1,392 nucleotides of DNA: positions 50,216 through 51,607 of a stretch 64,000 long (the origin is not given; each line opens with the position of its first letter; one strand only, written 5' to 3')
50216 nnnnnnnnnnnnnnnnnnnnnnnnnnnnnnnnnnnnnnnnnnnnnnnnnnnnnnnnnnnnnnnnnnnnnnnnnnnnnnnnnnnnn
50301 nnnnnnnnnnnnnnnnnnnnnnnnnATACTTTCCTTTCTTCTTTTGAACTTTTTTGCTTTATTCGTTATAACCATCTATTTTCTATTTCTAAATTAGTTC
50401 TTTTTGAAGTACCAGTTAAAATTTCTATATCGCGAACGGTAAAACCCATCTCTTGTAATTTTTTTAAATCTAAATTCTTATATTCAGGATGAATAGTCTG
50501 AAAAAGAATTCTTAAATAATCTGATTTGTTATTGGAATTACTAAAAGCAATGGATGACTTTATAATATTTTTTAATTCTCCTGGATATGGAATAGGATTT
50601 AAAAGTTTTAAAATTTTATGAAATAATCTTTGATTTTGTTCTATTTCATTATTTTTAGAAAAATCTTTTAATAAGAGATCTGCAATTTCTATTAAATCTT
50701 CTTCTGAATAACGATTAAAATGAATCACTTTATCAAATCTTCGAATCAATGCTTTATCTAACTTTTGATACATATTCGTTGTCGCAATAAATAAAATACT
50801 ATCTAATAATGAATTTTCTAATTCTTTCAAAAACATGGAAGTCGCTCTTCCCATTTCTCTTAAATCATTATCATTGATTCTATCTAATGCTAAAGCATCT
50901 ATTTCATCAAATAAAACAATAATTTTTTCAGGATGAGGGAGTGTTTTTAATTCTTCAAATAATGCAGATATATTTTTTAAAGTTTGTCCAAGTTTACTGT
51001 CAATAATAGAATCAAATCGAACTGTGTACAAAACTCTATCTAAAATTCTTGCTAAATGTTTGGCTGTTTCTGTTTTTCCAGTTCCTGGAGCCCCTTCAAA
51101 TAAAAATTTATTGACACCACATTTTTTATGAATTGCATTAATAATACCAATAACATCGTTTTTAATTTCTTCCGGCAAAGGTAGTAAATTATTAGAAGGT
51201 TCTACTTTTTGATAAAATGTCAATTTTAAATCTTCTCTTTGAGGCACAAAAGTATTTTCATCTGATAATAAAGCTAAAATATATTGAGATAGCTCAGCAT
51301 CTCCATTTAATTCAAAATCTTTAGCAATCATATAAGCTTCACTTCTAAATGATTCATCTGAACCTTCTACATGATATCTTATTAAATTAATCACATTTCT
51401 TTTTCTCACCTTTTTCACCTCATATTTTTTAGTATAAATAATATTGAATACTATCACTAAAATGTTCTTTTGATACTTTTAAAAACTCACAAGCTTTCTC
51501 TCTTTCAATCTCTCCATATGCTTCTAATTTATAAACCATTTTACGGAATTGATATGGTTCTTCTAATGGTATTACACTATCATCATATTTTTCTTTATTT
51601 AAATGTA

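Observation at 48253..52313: Candidate undescribed defence operon: ImmA-like metalloprotease, AAA+ ATPase, ABC-type ATPase and DUF6602/PD-(D/E)XK nuclease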

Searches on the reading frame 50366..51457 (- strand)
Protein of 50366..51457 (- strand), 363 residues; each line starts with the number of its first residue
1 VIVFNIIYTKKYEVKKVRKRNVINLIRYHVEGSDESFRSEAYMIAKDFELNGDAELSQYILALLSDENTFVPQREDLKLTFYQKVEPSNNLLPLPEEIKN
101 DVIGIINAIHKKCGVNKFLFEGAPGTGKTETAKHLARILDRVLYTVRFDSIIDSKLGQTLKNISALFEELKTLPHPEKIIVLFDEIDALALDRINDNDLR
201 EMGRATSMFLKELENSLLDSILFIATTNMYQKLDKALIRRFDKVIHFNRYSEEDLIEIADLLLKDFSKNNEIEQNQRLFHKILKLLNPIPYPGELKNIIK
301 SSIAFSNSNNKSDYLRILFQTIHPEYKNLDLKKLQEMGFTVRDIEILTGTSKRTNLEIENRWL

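Call 3: search_protein_families(library=pfam, proteins=[window:50366-51457:-], max_evalue=0.01)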
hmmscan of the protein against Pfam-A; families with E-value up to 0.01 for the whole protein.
window:50366-51457:- (363 aa): 7 families
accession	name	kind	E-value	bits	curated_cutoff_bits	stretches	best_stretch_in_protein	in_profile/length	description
PF00004.35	AAA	-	2.7e-24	86.5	21.2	1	119-248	2-130/131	ATPase family associated with various cellular activities (AAA)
PF07728.20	AAA_5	-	2.2e-06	28.2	22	1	118-241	2-139/139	AAA domain (dynein-related subfamily)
PF07724.20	AAA_2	-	0.00046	20.7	27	1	117-232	5-128/166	AAA domain (Cdc48 subfamily)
PF12774.13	AAA_6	-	0.0029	17.1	25.2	1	106-155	26-72/327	Hydrolytic ATP binding site of dynein motor region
PF20720.3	nSTAND3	-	0.0051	17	27.2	0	119-254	21-144/155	Novel STAND NTPase 3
PF00910.28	RNA_helicase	-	0.0062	17.4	21.5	0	119-141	2-24/105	RNA helicase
PF13521.12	AAA_28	-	0.0096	16.6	27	0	117-141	1-25/164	AAA domain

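Call 4: search_protein_families(library=padloc, proteins=[window:50366-51457:-], max_evalue=0.01)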
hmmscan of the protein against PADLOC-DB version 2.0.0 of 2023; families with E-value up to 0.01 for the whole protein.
window:50366-51457:- (363 aa): 8 families
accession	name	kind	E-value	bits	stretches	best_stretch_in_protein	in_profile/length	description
PDLC02196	IetA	-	5.2e-38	129.4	1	21-351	6-360/374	-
PDLC02195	IetA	-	1.2e-27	95.2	1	117-288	139-302/395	-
PDLC04232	IetA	-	3.2e-27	93.8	1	20-275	5-271/330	-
PDLC04231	IetA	-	2.3e-18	65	1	116-248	118-245/262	-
PDLC00915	TRIP13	-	1.4e-16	58.8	1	119-268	67-229/302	TRIP13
PDLC00914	TRIP13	-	1.3e-11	42.5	1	118-269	74-237/302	TRIP13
PDLC03838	DolB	-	8.2e-11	39.8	2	226-281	281-341/375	-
PDLC04140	mad8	-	0.0054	14.3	0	119-142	31-54/314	mads_8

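Call 8: search_protein_families(library=ncbifam, proteins=[window:50366-51457:-], max_evalue=0.01)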
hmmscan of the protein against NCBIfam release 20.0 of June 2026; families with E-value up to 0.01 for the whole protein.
window:50366-51457:- (363 aa): 25 families
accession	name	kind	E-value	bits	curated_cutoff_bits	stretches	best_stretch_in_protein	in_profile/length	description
NF042959.1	IteA_antiphage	equivalog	1.6e-30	106.5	510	1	115-271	125-276/367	anti-phage ATPase IteA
NF041006.2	cell_div_CdvC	equivalog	1.4e-13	50.5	650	1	119-257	138-280/370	cell division protein CdvC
NF003069.1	PRK03992.1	subfamily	1.5e-12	47.3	500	1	118-273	168-325/379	proteasome-activating nucleotidase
TIGR01243.1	CDC48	subfamily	2.8e-12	45.8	802.65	1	112-271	481-643/733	CDC48 family AAA ATPase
TIGR01242.2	TIGR01242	subfamily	3e-12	46.2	500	1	118-272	151-307/362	proteasome-activating nucleotidase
NF047747.1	PrtsmActNtasePan2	equivalog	1.2e-10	41.3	700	1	118-274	188-346/397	proteasome-activating nucleotidase Pan2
NF047748.1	PrtsmActNtasePan1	equivalog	1.9e-10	40.3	750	1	118-273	185-342/405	proteasome-activating nucleotidase Pan1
TIGR03922.1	T7SS_EccA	equivalog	1e-08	34.2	466.65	1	116-264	313-465/557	type VII secretion AAA-ATPase EccA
TIGR02880.1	cbbX_cfxQ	equivalog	1.6e-08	34.2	459.25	1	118-288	61-232/284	CbbX protein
TIGR01241.2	FtsH_fam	equivalog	3e-08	32.9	600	1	119-273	199-355/598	ATP-dependent zinc metalloprotease FtsH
TIGR02881.1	spore_V_K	equivalog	2.9e-07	29.8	422.95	1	114-281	41-209/261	stage V sporulation protein K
TIGR02639.1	ClpA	equivalog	2.8e-06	25.8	993.15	1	113-149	485-519/734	ATP-dependent Clp protease ATP-binding subunit ClpA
NF003229.0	PRK04195.1-5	equivalog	2.2e-05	23.4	280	1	96-260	23-175/413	replication factor C large subunit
NF008004.0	PRK10733.1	equivalog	2.4e-05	22.5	1008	1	118-244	188-316/644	ATP-dependent zinc metalloprotease FtsH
TIGR02397.1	dnaX_nterm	equivalog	2.8e-05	23.5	250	0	106-139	27-60/355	DNA polymerase III subunit gamma/tau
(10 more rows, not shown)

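Call 9: find_homologous_proteins(query=window:50366-51409:-, max_evalue=0.00001)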
Query window:50366-51409:- (347 aa): 5786 proteins with E <= 0.00001 among 8000 candidates; the best 120 are listed.
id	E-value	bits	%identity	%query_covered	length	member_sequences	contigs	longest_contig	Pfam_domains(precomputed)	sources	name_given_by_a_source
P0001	1.2e-203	693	94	99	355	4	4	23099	PF00004.36,PF07728.21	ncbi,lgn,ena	-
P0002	2.2e-130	453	64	97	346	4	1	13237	PF00004.36,PF07728.21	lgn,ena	-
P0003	1.4e-129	450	63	97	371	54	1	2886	PF00004.36,PF07728.21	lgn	-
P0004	2.2e-129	449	62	97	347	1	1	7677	PF00004.36,PF07728.21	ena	-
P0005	2.2e-129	449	62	97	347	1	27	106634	PF00004.36,PF07728.21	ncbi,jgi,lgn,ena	-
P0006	2.7e-129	449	61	97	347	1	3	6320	PF00004.36,PF07728.21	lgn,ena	-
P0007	3.9e-129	449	64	97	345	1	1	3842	PF07724.21,PF00004.36,PF07728.21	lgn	-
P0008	5.6e-129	448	61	97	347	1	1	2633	PF00004.36,PF07728.21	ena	-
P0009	1.2e-128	447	61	97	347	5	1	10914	PF00004.36,PF07728.21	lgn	-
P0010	2.8e-128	446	62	97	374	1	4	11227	PF00004.36,PF07728.21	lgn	-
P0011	3.0e-128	446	62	97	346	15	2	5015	PF00004.36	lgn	-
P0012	3.4e-128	446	63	97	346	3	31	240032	PF00004.36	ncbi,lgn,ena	-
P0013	3.6e-128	445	62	97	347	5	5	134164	PF00004.36,PF07728.21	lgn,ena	-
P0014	4.2e-128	445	62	97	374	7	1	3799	PF00004.36,PF07728.21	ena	-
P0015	4.4e-128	445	61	97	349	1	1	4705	PF07726.18,PF00004.36,PF07728.21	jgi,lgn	jgi:hypothetical protein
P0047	4.1e-126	439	61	97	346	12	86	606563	PF00004.36,PF07728.21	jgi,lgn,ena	jgi:AAA superfamily ATPase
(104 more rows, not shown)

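Call 11: find_encoding_contigs(protein=P0001, flank=10000, max_places=4)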
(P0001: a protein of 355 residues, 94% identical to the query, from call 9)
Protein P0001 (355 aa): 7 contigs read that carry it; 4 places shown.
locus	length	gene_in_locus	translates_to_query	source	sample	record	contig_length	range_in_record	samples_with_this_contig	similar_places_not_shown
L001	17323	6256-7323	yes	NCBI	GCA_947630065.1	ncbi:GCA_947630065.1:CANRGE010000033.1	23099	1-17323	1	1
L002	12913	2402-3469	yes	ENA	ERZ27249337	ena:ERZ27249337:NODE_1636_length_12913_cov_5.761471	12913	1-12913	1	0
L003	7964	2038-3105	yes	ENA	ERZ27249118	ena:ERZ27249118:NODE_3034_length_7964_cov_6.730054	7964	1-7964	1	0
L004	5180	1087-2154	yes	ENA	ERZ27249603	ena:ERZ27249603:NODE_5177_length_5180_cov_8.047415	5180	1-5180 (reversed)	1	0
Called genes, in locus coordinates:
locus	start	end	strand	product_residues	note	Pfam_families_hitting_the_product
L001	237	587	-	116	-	PF01205:Impact_N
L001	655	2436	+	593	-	PF01541:GIY-YIG, PF27096:UvrC_M, PF22920:UvrC_RNaseH, PF08459:UvrC_RNaseH_dom, PF12826:HHH_2 (faint)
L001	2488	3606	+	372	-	PF01266:DAO, PF13450:NAD_binding_8, PF01593:Amino_oxidase (weak), PF03275:GLF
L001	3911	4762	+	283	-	PF02498:Bro-N (weak)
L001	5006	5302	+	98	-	-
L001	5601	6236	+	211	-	PF06114:Peptidase_M78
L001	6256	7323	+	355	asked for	PF00004:AAA, PF07728:AAA_5 (weak)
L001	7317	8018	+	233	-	-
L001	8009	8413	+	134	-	PF13304:AAA_21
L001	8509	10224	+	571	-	PF13175:AAA_15, PF13304:AAA_21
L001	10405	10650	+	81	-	-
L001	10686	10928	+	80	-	-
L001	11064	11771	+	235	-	PF02397:Bac_transf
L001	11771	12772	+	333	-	PF11258:DUF3048, PF17479:DUF3048_C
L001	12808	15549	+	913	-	PF00702:Hydrolase, PF14393:DUF4422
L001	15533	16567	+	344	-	PF17101:Stealth_CR1, PF11380:Stealth_CR2, PF17103:Stealth_CR4 (weak)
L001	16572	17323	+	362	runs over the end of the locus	PF13439:Glyco_transf_4 (weak), PF00534:Glycos_transf_1, PF13692:Glyco_trans_1_4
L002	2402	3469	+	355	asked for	PF00004:AAA, PF07728:AAA_5 (weak)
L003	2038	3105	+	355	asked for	PF00004:AAA, PF07728:AAA_5 (weak)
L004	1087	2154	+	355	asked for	PF00004:AAA, PF07728:AAA_5 (weak)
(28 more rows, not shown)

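Call 12: find_encoding_contigs(protein=P0047, flank=6000, max_places=8)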
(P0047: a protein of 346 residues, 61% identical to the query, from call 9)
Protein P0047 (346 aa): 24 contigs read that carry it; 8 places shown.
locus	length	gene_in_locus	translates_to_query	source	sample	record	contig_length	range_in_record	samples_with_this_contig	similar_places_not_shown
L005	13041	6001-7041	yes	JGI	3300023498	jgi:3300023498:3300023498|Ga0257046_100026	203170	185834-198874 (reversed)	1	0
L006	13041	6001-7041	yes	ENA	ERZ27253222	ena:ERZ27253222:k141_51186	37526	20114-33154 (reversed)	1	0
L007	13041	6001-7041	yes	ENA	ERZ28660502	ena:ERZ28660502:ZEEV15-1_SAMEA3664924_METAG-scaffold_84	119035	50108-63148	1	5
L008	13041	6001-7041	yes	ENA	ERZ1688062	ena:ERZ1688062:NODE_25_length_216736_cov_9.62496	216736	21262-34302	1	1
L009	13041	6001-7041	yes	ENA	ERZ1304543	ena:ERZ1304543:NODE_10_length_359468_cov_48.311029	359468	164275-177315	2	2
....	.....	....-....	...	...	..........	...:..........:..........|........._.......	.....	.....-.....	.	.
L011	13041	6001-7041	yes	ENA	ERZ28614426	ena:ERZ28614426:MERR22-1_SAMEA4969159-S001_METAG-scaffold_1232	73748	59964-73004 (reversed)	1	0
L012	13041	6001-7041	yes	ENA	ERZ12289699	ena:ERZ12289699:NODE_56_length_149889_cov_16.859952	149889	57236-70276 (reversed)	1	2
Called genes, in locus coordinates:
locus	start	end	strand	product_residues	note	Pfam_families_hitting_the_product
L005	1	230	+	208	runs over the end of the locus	-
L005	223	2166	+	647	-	PF03816:LytR_cpsA_psr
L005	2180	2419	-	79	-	-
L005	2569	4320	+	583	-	PF00404:Dockerin_1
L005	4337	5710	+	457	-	PF12733:Cadherin-like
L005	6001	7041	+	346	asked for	PF00004:AAA, PF07728:AAA_5 (weak)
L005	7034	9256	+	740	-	PF00082:Peptidase_S8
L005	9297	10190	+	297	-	-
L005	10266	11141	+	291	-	PF00753:Lactamase_B (weak)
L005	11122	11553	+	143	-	-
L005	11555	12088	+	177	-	-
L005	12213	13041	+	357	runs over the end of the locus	PF00953:Glycos_transf_4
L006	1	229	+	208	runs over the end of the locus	-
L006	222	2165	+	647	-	PF03816:LytR_cpsA_psr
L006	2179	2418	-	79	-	-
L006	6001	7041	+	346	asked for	PF00004:AAA, PF07728:AAA_5 (weak)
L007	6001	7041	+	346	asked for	PF00004:AAA, PF07728:AAA_5 (weak)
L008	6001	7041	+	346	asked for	PF00004:AAA, PF07728:AAA_5 (weak)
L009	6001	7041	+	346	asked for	PF00004:AAA, PF07728:AAA_5 (weak)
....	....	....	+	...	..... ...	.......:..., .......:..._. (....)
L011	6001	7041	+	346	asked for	PF00004:AAA, PF07728:AAA_5 (weak)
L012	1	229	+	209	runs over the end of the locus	-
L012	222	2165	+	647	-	PF03816:LytR_cpsA_psr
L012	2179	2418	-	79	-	-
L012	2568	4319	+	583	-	PF00404:Dockerin_1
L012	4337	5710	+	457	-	PF12733:Cadherin-like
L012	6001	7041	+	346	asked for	PF00004:AAA, PF07728:AAA_5 (weak)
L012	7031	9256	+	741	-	PF00082:Peptidase_S8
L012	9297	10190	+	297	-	-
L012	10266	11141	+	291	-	PF00753:Lactamase_B (weak)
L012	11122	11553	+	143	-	-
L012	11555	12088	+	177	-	-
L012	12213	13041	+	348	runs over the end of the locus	PF00953:Glycos_transf_4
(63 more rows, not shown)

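Call 26: search_protein_families(library=padloc, proteins=[L001:8509-10224:+], max_evalue=0.01)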
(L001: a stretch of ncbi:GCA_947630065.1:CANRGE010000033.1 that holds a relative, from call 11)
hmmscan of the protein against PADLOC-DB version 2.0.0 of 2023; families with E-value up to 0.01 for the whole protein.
L001:8509-10224:+ (571 aa): 66 families (the best 25 are shown)
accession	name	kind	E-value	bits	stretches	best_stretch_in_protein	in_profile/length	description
PDLC02358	Old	-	4e-22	76.7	2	270-532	283-544/578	Old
PDLC02335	AbiLi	-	4.9e-18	63.3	1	21-345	77-264/326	AbiLi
PDLC03878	NsnB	-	1.5e-16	59.1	1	15-320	16-285/345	-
PDLC02980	AriA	-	1.7e-16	59.1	1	22-316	1-303/304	-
PDLC04175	HEC-01A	-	1.8e-16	58.1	2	268-351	265-343/363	-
PDLC04177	HEC-01A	-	7e-15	52.9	2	265-350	290-372/393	-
PDLC04178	HEC-01A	-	8.5e-14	49.4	1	271-346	287-359/399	-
PDLC02915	ATPase-Toprim_I-B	-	2.2e-13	47.9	1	8-531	10-502/623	-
PDLC04235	PDC-M01A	-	5.5e-13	46.6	1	268-343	367-439/510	-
PDLC04214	HEC-02A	-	6.1e-13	46.7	2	268-328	234-296/338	-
PDLC00303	PtuA1|PtuA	-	6.9e-13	46.4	2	261-338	224-304/386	AAA ATPase domain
PDLC04180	HEC-01A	-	3.4e-12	44.2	1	270-341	274-346/382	-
PDLC02981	AriAB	-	5e-12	43.3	1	263-337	322-397/694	-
PDLC04182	HEC-01A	-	1.5e-11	41.9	1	269-331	303-364/406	-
PDLC02336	AbiLi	-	2.3e-11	41.9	1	20-344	22-325/340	AbiLi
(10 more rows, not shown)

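Call 29: find_related_loci(query=A2, collection=genome_contigs, flank=6000)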
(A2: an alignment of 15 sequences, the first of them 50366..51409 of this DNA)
Query A2 (347 aa) in genome_contigs; peptide patterns used: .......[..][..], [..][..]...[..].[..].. (x = any residue, [..] = any of these).
600 stretches matched a pattern (row limit reached: there are more); 564 encode a relative of the query (tblastn E <= 1e-3); the best 80 are kept; 80 distinct loci.
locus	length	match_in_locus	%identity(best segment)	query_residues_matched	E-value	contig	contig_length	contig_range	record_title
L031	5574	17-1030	63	1-338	7e-137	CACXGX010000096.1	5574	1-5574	MAG: uncultured Erysipelotrichaceae bacterium isolate RUG11250 genome assembly, contig: RUG11250_asm_96, whole genome sh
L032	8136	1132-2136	61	1-336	4e-135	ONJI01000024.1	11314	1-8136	uncultured Firmicutes bacterium isolate RUG357 genome assembly, contig: k87_22242177, whole genome shotgun sequence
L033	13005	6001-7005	63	1-336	3e-134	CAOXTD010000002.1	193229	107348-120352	MAG TPA_asm: uncultured Clostridia bacterium isolate MGBC109261 genome assembly, contig: MGBC109261.2, whole genome shot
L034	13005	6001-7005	63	1-336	3e-134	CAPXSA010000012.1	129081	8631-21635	MAG TPA_asm: uncultured Clostridia bacterium isolate MGBC164179 genome assembly, contig: MGBC164179.12, whole genome sho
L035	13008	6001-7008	58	1-336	1e-133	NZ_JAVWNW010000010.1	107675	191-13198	MAG: Anaerorhabdus sp. isolate CGS3Y1-bin16 NODE_113_length_107675_cov_97.717645, whole genome shotgun sequence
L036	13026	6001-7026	59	1-346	6e-132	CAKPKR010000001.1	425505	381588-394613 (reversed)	MAG: uncultured Bacilli bacterium isolate REFINED_METABAT215_TOP10_CONTIGS_1500_ASSEMBLY_K77_MERGED__Hadza_MoBio_hadza-E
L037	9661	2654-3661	60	1-336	3e-131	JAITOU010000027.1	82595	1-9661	MAG: Clostridiales bacterium isolate Po218_bin70 k119_177074, whole genome shotgun sequence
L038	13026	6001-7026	58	1-346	3e-131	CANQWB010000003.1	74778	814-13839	MAG: uncultured Bacilli bacterium isolate Lapin-014__bin1 genome assembly, contig: Lapin-014__NODE_209_length_74778_cov_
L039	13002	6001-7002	59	1-336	5e-131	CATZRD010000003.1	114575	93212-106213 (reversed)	MAG TPA_asm: uncultured Oscillospiraceae bacterium isolate ERR9762711_bin.31_MetaWRAP_v1.3_MAG genome assembly, contig:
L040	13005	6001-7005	58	1-336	2e-129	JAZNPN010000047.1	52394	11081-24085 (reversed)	MAG: Clostridia bacterium isolate T1900044834_TS20190300.MAGScoT_cleanbin_000004 SGB_2910_k141_1498977, whole genome sho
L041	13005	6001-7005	61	1-336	2e-128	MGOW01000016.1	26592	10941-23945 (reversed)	MAG: Clostridiales bacterium GWE2_32_10 gwe2_scaffold_1505, whole genome shotgun sequence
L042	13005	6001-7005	58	1-336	4e-128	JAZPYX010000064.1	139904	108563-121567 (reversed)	MAG: Clostridia bacterium isolate T1900044646_TS20190112.MAGScoT_cleanbin_000030 SGB_1368_k141_1248149, whole genome sho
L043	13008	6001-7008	61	1-336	9e-128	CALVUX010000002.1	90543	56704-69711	MAG: uncultured Bacilli bacterium isolate BRZ_EC__bin54 genome assembly, contig: BRZ_EC__NODE_494_length_90543_cov_21.05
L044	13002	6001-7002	58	1-336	1e-127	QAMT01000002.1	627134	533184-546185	MAG: Phascolarctobacterium sp. isolate CIM:MAG 843_2 contig_167054, whole genome shotgun sequence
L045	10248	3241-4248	58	1-336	5e-127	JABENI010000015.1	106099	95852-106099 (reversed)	MAG: Candidatus Bathyoplasma sp. NZ NODE_7_length_106099, whole genome shotgun sequence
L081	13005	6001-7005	56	1-336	3e-120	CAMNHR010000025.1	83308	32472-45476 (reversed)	MAG: uncultured Fibrobacter sp. isolate SRR873595_bin.6_metaWRAP_v1.3_MAG genome assembly, contig: ERZ1756110.3393615, w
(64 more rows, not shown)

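Call 49: search_solved_structures(query=A2, max_evalue=1e-10)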
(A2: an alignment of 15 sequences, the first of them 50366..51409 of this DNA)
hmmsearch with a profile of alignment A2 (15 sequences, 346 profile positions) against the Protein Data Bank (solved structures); distinct sequences matched with E-value up to 1e-10: 93 (the best 60 are shown).
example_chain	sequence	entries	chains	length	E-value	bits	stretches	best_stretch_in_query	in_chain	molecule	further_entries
7wd3_A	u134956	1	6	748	4.7e-25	91.9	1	103-229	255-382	ATPase family gene 2 protein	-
7nku_A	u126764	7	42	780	5.4e-25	91.7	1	103-229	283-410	ATPase family gene 2 protein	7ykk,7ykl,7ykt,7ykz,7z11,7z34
7wbb_A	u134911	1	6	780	1.4e-23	87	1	103-229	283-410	AFG2 isoform 1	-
5vc7_A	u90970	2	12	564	3.1e-23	86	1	101-245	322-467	VCP-like ATPase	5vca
5g4g_A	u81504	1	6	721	7.6e-23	84.7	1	101-244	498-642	VCP-LIKE ATPASE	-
5g4f_A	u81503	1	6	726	7.8e-23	84.6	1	101-244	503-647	VCP-LIKE ATPASE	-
6oaa_B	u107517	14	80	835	7.3e-21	78.1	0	103-230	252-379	Cell division control protein 48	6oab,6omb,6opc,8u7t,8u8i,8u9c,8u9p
8dar_A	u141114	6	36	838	7.4e-21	78.1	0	103-230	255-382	Cell division control protein 48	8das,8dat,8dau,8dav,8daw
6chs_H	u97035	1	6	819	2.6e-20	76.4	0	103-230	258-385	Putative cell division control protein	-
6oa9_A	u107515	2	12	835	3.8e-20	75.8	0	103-230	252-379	Cell division control protein 48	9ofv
7wub_C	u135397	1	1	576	1.1e-18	71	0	102-231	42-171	Transitional endoplasmic reticulum ATPase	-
7wub_D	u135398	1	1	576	1.1e-18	71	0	102-231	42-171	Transitional endoplasmic reticulum ATPase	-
6mck_A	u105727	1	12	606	1.3e-18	70.7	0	102-231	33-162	Transitional endoplasmic reticulum ATPase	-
9m4n_A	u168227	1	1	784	1.7e-18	70.4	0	102-232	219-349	Cell division control protein 48 homolog A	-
9m3v_A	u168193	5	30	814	1.9e-18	70.2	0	102-232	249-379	Cell division control protein 48 homolog A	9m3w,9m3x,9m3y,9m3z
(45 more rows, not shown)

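Call 51: find_related_loci(query=A2, collection=viral_contigs, flank=6000)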
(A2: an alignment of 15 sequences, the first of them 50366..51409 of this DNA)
Query A2 (347 aa) in viral_contigs; peptide patterns used: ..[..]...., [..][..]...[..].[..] (x = any residue, [..] = any of these).
276 stretches matched a pattern; 20 encode a relative of the query (tblastn E <= 1e-3); 19 distinct loci.
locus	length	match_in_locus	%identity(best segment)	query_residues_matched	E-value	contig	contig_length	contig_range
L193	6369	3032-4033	60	1-336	4e-133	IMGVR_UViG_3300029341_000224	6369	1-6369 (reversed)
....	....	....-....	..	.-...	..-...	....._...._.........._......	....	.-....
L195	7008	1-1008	60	1-336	2e-131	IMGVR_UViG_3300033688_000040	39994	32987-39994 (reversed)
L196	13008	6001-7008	59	1-336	4e-131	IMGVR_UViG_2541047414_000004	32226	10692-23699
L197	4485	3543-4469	60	1-309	3e-125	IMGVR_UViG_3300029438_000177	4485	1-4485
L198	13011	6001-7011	55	1-338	6e-122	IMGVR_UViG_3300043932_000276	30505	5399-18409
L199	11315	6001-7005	56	1-336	9e-120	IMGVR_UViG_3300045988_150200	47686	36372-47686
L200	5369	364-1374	55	1-338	9e-120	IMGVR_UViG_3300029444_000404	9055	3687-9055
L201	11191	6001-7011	55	1-338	2e-119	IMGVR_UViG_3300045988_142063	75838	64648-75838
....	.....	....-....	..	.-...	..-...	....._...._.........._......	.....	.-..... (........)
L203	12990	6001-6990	51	1-332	2e-107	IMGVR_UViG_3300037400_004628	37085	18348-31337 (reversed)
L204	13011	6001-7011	49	1-336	2e-104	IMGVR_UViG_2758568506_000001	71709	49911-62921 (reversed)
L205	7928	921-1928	50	1-338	1e-103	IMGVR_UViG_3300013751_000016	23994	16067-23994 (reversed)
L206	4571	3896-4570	57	1-226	9e-85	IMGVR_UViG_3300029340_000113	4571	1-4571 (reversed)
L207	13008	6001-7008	59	1-336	4e-131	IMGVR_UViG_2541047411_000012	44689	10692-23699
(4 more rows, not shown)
